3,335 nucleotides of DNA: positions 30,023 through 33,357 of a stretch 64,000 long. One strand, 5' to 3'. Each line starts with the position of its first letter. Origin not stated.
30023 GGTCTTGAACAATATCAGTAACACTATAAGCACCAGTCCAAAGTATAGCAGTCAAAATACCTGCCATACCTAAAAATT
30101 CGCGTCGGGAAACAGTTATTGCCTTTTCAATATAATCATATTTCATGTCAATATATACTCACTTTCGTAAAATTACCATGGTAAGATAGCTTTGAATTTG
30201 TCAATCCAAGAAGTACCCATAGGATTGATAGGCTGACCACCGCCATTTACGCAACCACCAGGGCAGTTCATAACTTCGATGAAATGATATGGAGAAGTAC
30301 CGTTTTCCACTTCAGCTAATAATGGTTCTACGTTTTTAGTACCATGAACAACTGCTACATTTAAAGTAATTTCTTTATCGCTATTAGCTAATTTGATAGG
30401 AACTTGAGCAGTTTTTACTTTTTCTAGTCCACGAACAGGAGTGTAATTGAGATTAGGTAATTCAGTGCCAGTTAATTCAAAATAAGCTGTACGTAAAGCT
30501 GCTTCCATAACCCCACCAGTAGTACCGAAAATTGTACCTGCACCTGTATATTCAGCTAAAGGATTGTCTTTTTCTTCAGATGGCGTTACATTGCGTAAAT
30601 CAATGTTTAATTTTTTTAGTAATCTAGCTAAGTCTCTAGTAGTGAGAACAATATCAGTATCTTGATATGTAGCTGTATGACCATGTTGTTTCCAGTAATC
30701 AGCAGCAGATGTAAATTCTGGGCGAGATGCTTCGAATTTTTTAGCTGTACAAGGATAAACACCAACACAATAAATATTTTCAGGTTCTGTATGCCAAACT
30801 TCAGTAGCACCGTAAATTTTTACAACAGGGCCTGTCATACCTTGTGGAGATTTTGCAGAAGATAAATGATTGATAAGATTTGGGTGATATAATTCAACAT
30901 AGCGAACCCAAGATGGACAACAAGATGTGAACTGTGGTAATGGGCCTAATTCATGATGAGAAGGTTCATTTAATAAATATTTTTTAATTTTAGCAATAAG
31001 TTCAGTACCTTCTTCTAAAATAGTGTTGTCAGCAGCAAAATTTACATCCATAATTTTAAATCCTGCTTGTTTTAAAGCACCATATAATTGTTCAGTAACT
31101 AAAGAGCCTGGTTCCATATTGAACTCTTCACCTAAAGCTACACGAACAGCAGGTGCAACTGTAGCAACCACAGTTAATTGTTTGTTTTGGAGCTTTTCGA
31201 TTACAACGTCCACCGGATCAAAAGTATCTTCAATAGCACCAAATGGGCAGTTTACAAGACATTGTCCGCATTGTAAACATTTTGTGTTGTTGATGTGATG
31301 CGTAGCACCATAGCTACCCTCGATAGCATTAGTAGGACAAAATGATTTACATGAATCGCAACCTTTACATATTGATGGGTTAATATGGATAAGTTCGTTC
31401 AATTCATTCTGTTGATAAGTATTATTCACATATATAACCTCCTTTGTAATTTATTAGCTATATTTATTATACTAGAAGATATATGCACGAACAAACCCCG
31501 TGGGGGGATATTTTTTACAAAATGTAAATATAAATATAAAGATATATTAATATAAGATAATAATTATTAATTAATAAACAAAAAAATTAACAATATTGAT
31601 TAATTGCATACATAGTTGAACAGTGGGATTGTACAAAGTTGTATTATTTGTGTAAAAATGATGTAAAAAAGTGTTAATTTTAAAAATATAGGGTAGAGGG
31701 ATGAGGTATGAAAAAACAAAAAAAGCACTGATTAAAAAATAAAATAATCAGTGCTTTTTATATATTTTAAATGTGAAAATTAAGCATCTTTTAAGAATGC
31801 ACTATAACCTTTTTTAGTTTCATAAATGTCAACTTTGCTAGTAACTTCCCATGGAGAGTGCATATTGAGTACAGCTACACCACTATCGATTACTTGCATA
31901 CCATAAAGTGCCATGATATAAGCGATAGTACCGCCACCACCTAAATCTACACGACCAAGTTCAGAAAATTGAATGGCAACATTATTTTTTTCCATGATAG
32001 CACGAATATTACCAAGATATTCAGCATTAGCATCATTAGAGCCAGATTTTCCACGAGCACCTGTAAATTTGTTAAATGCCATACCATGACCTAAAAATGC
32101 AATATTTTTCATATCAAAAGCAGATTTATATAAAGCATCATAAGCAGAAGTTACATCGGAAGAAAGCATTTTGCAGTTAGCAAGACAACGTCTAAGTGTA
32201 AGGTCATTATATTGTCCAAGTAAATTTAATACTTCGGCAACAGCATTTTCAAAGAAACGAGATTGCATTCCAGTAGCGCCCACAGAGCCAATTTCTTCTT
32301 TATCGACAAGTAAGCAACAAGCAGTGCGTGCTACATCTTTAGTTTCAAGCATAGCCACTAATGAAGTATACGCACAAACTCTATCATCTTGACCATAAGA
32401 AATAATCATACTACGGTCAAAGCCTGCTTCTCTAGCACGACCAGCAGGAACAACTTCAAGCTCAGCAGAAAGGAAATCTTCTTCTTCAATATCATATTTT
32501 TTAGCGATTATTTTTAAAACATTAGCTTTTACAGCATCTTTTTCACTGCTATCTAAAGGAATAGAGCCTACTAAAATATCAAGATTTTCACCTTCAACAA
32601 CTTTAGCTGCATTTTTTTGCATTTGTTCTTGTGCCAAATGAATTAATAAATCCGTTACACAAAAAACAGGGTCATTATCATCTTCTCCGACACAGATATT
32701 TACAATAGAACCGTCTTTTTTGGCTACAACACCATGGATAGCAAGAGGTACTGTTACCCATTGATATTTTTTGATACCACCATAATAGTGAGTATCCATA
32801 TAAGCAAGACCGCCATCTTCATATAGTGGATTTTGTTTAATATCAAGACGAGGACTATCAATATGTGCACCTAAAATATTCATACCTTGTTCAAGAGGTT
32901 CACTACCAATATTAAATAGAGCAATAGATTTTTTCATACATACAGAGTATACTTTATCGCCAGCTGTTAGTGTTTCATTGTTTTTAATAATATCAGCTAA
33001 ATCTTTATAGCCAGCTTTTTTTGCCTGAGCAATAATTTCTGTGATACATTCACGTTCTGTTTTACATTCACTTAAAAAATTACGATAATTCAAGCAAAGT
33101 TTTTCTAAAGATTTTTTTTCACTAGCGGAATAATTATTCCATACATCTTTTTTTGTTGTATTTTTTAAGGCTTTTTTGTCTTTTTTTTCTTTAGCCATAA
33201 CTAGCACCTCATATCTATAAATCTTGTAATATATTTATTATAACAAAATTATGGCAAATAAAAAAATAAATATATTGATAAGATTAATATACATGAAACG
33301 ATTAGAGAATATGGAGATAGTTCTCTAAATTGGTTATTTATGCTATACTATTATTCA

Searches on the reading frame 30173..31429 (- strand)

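Call 83: search_protein_families(library=pfam, proteins=[window:30173-31429:-], max_evalue=0.00001)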
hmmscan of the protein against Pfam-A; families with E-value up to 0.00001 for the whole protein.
window:30173-31429:- (418 aa): 9 families
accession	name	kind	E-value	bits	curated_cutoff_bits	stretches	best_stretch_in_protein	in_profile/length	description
PF02906.19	Fe_hyd_lg_C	-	1.1e-79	268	22.1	1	86-397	2-245/245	Iron only hydrogenase large subunit, C-terminal domain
PF00037.32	Fer4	-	1.1e-10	41.3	21.1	2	45-67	2-24/24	4Fe-4S binding domain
PF13237.11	Fer4_10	-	5.7e-09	36.2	25.5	1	14-62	2-53/53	4Fe-4S dicluster domain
PF12837.12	Fer4_6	-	5.9e-09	35.9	25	1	45-66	3-24/24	4Fe-4S binding domain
PF13484.11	Fer4_16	-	5.1e-08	34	30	0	50-69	1-20/66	4Fe-4S double cluster binding domain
PF12838.12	Fer4_7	-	5.7e-07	30.3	27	1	21-65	2-52/52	4Fe-4S dicluster domain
PF14697.11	Fer4_21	-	1.1e-06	29.1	35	0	15-66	2-57/59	4Fe-4S dicluster domain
PF25160.1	LdpA_Fe-S-bd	-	1.1e-06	28.8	27.6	1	25-68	7-45/49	LdpA Fe-S cluster-binding domain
PF13187.11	Fer4_9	-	3e-06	27.6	27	1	21-66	2-52/52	4Fe-4S dicluster domain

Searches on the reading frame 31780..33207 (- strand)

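Call 83: search_protein_families(library=pfam, proteins=[window:31780-33207:-], max_evalue=0.00001)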
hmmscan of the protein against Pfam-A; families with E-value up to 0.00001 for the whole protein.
window:31780-33207:- (475 aa): 1 family
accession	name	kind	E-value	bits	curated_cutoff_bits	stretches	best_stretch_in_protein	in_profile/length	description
PF02127.20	Peptidase_M18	-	7.1e-83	279.2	24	1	44-471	1-431/432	Aminopeptidase I zinc metalloprotease (M18)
